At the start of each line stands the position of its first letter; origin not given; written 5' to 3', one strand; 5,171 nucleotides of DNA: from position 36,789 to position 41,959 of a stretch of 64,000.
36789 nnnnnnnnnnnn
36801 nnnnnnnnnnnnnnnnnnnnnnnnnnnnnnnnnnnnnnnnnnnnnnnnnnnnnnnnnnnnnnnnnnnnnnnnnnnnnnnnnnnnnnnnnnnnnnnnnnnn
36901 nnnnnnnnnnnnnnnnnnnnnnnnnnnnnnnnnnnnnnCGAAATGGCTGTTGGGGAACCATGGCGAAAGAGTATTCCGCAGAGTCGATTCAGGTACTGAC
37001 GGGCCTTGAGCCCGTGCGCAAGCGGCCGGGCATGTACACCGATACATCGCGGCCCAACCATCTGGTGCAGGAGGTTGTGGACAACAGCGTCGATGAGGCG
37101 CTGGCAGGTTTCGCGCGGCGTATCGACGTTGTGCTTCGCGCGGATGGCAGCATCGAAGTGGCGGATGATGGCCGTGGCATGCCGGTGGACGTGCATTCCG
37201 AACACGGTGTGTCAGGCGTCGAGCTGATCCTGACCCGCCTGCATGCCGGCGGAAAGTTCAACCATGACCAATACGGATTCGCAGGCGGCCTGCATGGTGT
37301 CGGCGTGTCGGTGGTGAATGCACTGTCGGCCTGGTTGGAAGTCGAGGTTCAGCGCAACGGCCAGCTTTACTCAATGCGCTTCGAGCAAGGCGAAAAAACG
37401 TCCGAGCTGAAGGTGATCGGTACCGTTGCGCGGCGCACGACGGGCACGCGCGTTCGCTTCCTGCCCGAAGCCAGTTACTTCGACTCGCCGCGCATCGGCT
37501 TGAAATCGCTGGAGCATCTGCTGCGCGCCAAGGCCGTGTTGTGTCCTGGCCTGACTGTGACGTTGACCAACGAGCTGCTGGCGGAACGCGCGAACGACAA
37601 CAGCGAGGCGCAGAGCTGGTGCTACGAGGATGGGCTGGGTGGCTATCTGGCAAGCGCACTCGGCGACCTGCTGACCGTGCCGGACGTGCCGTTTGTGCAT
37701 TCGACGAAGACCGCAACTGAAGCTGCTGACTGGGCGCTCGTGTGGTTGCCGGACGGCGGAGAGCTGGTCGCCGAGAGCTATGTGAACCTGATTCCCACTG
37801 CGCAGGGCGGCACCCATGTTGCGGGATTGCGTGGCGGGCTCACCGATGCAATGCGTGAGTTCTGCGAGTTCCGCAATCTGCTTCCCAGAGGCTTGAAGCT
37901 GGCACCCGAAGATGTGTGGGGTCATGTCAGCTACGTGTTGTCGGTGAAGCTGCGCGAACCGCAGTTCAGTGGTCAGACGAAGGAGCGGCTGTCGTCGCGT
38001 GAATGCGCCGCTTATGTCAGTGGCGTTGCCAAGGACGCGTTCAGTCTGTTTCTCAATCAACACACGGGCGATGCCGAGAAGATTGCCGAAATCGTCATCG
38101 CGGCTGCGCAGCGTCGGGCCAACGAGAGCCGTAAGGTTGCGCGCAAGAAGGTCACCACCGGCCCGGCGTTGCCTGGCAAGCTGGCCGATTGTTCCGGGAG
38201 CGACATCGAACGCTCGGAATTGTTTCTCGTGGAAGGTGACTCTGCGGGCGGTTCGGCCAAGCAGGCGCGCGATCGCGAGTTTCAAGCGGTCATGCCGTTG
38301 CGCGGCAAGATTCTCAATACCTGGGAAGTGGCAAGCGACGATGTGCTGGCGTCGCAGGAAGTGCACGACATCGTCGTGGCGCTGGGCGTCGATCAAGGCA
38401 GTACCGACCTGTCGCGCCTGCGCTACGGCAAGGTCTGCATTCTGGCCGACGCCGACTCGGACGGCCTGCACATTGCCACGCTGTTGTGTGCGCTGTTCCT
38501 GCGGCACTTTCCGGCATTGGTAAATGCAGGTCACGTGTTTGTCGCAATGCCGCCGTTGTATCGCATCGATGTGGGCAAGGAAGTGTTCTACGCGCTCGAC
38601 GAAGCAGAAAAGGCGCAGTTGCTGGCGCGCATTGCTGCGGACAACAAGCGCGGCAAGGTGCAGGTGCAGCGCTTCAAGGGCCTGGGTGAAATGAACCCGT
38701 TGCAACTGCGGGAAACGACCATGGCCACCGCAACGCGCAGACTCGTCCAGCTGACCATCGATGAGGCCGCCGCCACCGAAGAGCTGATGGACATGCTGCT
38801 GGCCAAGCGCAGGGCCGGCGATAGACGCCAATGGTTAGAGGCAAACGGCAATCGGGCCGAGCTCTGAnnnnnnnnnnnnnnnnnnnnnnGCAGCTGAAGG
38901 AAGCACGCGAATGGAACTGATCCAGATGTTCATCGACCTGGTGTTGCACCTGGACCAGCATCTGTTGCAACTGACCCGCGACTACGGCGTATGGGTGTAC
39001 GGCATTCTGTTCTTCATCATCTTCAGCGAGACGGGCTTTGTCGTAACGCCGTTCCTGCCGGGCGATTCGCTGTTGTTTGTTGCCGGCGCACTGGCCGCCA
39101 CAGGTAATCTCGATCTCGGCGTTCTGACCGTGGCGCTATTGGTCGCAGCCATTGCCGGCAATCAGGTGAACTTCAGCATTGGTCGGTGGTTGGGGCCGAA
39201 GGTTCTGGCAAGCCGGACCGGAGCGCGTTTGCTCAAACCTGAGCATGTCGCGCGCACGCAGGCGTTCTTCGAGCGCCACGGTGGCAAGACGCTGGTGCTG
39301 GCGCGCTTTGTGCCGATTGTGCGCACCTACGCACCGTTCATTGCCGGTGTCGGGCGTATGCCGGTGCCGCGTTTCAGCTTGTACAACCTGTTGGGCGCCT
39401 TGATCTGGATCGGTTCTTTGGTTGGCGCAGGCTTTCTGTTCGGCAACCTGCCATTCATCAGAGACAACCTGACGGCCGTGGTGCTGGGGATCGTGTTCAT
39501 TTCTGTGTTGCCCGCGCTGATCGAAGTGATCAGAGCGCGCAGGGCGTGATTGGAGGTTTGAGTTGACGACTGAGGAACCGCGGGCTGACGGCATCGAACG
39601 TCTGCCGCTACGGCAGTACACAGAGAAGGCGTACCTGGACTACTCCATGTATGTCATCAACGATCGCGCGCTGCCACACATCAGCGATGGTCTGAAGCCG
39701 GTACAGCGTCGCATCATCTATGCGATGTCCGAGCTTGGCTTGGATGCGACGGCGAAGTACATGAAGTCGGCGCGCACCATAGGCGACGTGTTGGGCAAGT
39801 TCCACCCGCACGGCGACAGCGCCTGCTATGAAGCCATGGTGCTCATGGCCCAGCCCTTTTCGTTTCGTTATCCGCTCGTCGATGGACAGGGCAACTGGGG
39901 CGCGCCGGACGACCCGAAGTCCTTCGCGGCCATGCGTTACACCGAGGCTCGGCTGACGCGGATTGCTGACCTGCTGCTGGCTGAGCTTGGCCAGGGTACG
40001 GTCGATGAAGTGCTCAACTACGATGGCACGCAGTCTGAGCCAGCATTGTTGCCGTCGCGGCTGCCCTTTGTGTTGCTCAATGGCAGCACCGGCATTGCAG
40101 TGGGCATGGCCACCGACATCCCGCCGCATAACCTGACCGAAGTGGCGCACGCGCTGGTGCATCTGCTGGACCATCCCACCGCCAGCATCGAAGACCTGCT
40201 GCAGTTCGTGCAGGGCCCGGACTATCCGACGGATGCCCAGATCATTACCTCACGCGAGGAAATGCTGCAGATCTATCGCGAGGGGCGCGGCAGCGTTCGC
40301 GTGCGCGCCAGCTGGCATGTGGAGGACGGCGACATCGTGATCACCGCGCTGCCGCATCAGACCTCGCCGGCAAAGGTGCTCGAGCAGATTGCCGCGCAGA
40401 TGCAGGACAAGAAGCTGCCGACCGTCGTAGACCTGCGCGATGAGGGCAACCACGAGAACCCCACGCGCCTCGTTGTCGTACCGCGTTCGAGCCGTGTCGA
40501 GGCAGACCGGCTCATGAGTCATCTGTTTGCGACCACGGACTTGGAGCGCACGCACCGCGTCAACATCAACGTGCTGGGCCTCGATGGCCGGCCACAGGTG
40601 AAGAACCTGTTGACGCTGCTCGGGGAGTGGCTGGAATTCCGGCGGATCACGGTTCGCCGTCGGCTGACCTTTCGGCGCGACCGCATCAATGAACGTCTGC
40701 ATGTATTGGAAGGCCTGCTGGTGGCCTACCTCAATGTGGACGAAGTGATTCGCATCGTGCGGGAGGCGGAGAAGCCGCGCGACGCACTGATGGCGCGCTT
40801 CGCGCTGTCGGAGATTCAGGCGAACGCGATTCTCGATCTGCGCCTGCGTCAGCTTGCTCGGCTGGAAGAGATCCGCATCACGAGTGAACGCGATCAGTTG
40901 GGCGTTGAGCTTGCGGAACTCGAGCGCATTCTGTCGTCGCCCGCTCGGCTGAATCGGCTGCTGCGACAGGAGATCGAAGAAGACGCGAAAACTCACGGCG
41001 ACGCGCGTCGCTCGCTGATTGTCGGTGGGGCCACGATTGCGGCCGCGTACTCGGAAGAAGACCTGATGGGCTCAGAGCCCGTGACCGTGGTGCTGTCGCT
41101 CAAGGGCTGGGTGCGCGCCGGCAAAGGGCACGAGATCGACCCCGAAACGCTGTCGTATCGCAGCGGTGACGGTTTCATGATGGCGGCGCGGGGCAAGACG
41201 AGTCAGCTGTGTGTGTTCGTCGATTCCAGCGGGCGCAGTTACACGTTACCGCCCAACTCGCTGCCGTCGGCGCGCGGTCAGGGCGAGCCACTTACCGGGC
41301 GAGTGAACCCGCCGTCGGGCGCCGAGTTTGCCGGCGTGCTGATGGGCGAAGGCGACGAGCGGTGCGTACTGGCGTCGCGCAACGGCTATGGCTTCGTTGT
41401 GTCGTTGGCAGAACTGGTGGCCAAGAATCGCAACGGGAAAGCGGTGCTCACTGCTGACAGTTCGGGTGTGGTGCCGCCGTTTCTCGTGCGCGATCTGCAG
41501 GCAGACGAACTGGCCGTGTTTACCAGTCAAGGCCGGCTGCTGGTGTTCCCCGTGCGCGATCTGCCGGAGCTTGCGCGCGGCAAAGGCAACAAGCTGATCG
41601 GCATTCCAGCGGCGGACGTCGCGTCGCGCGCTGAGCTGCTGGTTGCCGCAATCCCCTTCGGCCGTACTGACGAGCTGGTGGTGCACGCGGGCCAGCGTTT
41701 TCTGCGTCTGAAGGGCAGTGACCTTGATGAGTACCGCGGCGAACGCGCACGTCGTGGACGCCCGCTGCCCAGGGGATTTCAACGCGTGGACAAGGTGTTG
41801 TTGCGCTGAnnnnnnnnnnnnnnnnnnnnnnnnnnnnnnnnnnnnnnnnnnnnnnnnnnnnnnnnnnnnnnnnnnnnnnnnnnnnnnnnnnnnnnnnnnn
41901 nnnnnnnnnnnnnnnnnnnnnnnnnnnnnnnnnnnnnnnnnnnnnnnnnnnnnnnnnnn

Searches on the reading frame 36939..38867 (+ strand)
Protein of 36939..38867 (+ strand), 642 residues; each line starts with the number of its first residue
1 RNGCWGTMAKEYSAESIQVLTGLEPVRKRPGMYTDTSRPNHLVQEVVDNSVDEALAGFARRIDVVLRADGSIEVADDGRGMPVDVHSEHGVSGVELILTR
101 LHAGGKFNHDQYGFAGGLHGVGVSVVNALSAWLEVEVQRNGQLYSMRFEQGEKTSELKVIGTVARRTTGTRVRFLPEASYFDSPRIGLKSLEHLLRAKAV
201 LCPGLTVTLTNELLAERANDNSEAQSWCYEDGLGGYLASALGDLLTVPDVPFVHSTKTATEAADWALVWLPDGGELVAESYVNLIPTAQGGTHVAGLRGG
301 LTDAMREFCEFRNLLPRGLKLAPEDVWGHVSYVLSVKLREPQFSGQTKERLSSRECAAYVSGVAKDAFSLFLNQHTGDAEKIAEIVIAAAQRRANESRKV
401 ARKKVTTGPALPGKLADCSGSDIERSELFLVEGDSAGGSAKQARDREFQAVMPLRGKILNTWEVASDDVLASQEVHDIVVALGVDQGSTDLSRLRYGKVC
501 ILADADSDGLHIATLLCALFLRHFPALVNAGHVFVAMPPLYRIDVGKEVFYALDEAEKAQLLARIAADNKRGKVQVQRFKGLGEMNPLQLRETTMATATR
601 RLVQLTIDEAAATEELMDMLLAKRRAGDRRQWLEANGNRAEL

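Call 29: search_protein_families(library=pfam, proteins=[window:36939-38867:+], max_evalue=0.00001)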
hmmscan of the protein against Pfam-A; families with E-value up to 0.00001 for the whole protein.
window:36939-38867:+ (642 aa): 4 families
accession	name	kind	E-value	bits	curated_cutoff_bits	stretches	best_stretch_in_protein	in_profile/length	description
PF00204.31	DNA_gyraseB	-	1.5e-37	129.2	27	1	252-398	22-169/173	DNA gyrase B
PF00986.26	DNA_gyraseB_C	-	1e-23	83.6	29.8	1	572-634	2-63/63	DNA gyrase B subunit, carboxyl terminus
PF01751.28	Toprim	-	2.9e-13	50.2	23.1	1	427-536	1-94/96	Toprim domain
PF02518.31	HATPase_c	-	5.3e-13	49.8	26.4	1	35-174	2-105/111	Histidine kinase-, DNA gyrase B-, and HSP90-like ATPase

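Call 53: find_homologous_proteins(query=window:36960-38867:+, max_evalue=1e-100)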
Query window:36960-38867:+ (635 aa): 8000 proteins with E <= 1e-100 among 8000 candidates; the best 120 are listed.
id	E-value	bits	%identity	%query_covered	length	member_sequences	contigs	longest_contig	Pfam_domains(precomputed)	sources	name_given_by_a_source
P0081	0.0e+0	1418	100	100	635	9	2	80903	PF00986.27,PF02518.32,PF01751.29,PF00204.32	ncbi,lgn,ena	-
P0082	0.0e+0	1255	87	100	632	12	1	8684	PF00986.27,PF02518.32,PF01751.29,PF00204.32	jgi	jgi:topoisomerase-4 subunit B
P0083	0.0e+0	1253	87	100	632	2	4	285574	PF00986.27,PF02518.32,PF01751.29,PF00204.32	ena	-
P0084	0.0e+0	1146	80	100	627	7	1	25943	PF00986.27,PF02518.32,PF01751.29,PF00204.32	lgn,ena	-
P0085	0.0e+0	1141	80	100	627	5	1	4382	PF00986.27,PF02518.32,PF01751.29,PF00204.32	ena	-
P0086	0.0e+0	1055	75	100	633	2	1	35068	PF00986.27,PF02518.32,PF01751.29,PF00204.32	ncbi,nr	ncbi:MAG: DNA topoisomerase IV subunit B [Pseudomonadales bacterium]|nr:DNA topoisomerase IV subunit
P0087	0.0e+0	1050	74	99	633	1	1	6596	PF00986.27,PF02518.32,PF01751.29,PF00204.32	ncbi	-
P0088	0.0e+0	1042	74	100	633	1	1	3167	PF00986.27,PF02518.32,PF01751.29,PF00204.32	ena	-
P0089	0.0e+0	1042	74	100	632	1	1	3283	PF00986.27,PF02518.32,PF01751.29,PF00204.32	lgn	-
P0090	0.0e+0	1041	73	100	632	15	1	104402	PF00986.27,PF02518.32,PF01751.29,PF00204.32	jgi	jgi:topoisomerase-4 subunit B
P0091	0.0e+0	1039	74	100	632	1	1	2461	PF00986.27,PF02518.32,PF01751.29,PF00204.32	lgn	-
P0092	0.0e+0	1038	73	100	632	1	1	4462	PF00986.27,PF02518.32,PF01751.29,PF00204.32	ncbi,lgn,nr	ncbi:MAG: DNA topoisomerase IV subunit B [Gammaproteobacteria bacterium]|nr:DNA topoisomerase IV sub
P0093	0.0e+0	1038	73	100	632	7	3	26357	PF00986.27,PF02518.32,PF01751.29,PF00204.32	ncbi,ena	-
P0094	0.0e+0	1037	73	100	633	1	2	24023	PF00986.27,PF02518.32,PF01751.29,PF00204.32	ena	-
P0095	0.0e+0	1037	73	99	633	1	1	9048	PF00986.27,PF02518.32,PF01751.29,PF00204.32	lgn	-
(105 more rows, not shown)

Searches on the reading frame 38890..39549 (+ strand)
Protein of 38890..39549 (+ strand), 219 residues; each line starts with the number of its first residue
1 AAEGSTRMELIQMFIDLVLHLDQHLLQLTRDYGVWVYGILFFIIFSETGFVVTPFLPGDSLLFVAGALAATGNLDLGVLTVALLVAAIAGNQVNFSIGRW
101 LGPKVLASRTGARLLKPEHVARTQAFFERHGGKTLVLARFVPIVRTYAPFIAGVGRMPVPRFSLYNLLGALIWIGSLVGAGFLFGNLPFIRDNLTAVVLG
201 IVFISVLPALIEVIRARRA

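Call 29: search_protein_families(library=pfam, proteins=[window:38890-39549:+], max_evalue=0.00001)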
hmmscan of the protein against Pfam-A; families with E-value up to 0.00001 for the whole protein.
window:38890-39549:+ (219 aa): 1 family
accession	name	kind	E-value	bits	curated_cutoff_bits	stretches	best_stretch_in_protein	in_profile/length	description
PF09335.16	VTT_dom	-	8e-22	78.4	33.9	1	56-181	1-121/123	VTT domain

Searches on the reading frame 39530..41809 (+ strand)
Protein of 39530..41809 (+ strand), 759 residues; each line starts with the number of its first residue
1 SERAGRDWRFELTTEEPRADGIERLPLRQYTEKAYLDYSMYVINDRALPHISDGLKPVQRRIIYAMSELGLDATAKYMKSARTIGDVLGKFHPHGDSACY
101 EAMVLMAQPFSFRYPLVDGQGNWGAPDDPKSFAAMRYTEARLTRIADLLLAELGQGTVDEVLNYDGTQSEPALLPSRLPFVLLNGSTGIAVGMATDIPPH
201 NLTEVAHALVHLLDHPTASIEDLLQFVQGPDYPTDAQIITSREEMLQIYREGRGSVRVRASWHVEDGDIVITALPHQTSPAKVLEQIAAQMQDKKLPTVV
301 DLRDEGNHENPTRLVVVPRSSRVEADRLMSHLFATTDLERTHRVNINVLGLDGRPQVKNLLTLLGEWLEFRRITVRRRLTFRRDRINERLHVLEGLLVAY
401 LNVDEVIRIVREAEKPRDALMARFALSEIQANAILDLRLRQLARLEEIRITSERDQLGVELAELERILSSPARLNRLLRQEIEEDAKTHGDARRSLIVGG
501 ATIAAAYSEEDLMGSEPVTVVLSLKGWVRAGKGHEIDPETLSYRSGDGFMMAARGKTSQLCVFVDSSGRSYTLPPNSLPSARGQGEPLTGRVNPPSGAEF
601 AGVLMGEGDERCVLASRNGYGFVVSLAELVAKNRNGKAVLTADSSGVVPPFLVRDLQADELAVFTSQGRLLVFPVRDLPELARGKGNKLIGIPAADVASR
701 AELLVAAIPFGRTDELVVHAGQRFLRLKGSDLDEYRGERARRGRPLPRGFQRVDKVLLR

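Call 29: search_protein_families(library=pfam, proteins=[window:39530-41809:+], max_evalue=0.00001)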
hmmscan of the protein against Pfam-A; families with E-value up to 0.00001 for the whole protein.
window:39530-41809:+ (759 aa): 2 families
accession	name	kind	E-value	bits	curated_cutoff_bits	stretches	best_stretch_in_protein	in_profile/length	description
PF00521.26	DNA_topoisoIV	-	2.1e-132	442.5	31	1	46-482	1-431/432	DNA gyrase/topoisomerase IV, subunit A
PF03989.18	DNA_gyraseA_C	-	1.2e-10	41.1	27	0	659-696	1-34/48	DNA gyrase C-terminal domain, beta-propeller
